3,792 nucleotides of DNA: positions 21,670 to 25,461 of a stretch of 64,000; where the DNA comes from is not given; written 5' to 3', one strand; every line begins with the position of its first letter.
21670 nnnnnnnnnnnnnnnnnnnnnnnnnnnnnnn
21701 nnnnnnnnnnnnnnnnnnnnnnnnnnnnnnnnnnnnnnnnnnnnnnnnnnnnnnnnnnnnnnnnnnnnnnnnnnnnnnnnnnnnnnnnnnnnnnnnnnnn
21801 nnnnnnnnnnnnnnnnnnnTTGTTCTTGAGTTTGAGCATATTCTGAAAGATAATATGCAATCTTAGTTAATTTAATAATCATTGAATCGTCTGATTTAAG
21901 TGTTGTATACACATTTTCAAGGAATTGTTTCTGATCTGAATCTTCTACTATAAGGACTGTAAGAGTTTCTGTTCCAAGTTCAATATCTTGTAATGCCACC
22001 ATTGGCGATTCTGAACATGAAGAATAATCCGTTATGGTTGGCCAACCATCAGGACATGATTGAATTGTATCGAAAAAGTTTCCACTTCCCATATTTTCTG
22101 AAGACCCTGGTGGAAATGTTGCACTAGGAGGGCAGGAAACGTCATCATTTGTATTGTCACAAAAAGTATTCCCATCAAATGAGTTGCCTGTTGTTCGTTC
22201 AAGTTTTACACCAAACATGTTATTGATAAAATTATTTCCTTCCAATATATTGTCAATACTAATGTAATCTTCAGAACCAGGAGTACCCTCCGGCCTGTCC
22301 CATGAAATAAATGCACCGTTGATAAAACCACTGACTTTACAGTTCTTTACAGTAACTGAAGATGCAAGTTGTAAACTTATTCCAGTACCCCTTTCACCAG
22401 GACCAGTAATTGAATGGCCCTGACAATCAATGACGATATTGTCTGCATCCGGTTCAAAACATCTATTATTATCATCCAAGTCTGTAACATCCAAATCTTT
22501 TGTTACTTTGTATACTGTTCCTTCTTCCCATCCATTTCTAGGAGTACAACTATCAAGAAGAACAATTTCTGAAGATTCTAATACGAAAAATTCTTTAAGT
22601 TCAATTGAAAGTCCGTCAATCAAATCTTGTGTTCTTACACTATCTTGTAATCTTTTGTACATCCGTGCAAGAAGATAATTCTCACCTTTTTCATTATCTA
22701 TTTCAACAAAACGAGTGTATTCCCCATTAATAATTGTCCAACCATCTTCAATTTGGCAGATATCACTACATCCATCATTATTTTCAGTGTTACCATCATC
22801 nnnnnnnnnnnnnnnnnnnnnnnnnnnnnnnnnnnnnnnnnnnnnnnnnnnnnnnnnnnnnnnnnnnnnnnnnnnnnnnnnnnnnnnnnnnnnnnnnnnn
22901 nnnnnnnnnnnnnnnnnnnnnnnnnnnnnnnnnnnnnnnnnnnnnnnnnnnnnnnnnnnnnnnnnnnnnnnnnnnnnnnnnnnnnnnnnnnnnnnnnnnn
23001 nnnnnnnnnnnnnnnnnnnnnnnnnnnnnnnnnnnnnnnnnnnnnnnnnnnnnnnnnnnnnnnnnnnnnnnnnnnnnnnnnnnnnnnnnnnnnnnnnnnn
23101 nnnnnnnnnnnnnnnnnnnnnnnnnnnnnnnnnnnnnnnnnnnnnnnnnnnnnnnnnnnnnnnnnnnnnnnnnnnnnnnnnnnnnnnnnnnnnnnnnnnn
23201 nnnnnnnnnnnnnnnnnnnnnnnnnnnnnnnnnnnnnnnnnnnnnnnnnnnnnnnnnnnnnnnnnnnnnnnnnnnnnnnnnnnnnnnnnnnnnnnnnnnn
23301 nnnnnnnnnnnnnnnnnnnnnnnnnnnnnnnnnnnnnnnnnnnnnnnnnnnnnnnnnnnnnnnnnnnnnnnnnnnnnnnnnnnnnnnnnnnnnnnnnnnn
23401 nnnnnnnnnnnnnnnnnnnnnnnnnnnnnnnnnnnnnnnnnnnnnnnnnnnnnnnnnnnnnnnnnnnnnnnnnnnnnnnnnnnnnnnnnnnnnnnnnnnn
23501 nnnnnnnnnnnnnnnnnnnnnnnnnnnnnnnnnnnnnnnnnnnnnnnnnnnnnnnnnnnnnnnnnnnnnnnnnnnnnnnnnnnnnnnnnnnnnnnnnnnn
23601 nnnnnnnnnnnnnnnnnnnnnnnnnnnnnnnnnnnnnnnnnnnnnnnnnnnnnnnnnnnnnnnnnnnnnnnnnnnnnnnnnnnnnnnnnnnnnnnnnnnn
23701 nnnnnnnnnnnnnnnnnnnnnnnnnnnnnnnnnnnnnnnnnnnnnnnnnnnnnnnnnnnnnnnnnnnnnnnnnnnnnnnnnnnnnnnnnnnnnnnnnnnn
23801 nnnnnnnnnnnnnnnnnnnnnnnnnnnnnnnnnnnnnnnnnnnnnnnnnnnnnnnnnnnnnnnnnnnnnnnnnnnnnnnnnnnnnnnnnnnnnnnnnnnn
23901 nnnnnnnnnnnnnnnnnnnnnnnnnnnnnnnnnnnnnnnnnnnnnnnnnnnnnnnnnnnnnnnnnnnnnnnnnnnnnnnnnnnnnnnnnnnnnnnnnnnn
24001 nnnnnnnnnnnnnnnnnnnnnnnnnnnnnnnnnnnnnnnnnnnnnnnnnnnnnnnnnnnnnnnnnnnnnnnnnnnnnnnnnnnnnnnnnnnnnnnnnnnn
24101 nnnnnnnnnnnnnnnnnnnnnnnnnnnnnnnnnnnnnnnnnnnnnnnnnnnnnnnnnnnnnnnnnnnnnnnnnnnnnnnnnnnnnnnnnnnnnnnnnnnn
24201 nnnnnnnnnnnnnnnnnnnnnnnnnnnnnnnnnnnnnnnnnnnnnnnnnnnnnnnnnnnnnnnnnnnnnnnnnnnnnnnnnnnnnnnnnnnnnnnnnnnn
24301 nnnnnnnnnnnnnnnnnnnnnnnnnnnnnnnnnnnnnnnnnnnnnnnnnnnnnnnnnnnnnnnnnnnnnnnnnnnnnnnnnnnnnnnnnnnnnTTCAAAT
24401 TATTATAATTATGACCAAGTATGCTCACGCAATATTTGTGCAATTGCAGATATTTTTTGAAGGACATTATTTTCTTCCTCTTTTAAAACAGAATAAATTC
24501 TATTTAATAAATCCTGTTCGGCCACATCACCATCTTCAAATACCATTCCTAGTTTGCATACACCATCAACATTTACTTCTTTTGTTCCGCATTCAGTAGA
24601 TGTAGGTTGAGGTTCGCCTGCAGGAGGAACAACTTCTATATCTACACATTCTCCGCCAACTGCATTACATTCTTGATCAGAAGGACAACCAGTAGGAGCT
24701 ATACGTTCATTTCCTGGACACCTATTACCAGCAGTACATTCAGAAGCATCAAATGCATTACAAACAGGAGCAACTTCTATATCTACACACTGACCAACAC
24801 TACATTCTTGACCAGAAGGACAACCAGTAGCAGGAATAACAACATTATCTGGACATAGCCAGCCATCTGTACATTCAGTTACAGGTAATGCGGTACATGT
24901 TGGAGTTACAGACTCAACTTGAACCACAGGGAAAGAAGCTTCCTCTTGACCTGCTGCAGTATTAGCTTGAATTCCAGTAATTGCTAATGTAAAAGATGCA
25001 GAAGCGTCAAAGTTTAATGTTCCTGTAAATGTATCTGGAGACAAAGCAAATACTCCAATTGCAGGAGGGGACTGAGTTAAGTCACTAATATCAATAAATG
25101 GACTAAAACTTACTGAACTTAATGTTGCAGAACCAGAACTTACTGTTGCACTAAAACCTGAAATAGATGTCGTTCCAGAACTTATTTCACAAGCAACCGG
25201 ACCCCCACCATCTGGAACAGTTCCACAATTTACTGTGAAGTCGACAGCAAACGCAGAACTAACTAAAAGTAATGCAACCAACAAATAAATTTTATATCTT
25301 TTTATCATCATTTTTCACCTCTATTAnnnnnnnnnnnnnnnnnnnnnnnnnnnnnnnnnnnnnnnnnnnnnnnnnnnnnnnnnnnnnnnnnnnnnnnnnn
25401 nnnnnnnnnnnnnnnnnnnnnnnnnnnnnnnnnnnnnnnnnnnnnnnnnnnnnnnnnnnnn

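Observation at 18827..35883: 17-kb, nine-gene co-directional operon of giant Cys-rich secreted surface proteins.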

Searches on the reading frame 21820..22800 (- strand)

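Call 90: search_protein_families(library=pfam, proteins=[window:21820-22800:-], max_evalue=5)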
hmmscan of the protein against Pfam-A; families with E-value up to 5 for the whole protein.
window:21820-22800:- (327 aa): 4 families
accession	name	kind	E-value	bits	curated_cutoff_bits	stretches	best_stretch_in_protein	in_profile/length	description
PF13229.12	Beta_helix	-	6e-06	26.4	25.9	1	121-217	57-138/158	Right handed beta helix region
PF05048.19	NosD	-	0.0028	17.5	23.6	1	120-218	97-174/212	Periplasmic copper-binding protein (NosD)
PF17922.6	TetR_C_17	-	0.076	13.7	26.1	1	10-56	9-53/100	Tetracyclin repressor-like, C-terminal domain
PF14670.12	FXa_inhibition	-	3.6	8.3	33.4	1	6-17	3-14/36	Coagulation Factor Xa inhibitory site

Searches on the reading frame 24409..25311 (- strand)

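Call 7: search_protein_families(library=pfam, proteins=[window:24409-25311:-], max_evalue=0.01)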
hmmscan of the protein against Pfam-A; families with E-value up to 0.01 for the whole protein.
window:24409-25311:- (300 aa): 0 families

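Call 33: search_protein_families(library=ncbifam, proteins=[window:24409-25311:-], max_evalue=0.1)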
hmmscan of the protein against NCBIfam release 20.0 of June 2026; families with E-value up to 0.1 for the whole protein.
window:24409-25311:- (300 aa): 1 family
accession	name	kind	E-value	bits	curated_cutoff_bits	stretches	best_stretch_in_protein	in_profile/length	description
NF038244.1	pheromon_TrpTrp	equivalog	0.027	14.8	29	1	2-20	1-19/32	quorum-sensing system DWW-type pheromone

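Call 90: search_protein_families(library=pfam, proteins=[window:24409-25311:-], max_evalue=5)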
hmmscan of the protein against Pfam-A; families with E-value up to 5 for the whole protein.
window:24409-25311:- (300 aa): 1 family
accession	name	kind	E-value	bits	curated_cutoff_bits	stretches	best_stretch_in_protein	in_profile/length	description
PF16725.10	Nucleolin_bd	-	0.26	11.6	27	1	263-296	7-40/70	Nucleolin binding domain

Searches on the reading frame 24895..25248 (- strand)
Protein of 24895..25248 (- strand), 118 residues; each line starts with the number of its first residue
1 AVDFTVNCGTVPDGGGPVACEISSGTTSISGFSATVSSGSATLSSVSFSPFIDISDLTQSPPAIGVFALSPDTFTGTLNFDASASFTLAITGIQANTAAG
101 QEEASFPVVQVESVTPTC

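Call 19: search_protein_families(library=pfam, proteins=[window:24895-25248:-], max_evalue=10)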
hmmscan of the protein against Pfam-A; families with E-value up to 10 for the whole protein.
seq(118 aa): 1 family
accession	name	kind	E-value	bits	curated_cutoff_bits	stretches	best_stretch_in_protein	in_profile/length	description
PF11813.13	DUF3334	-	0.29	11.3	25.2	1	39-87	23-73/226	Protein of unknown function (DUF3334)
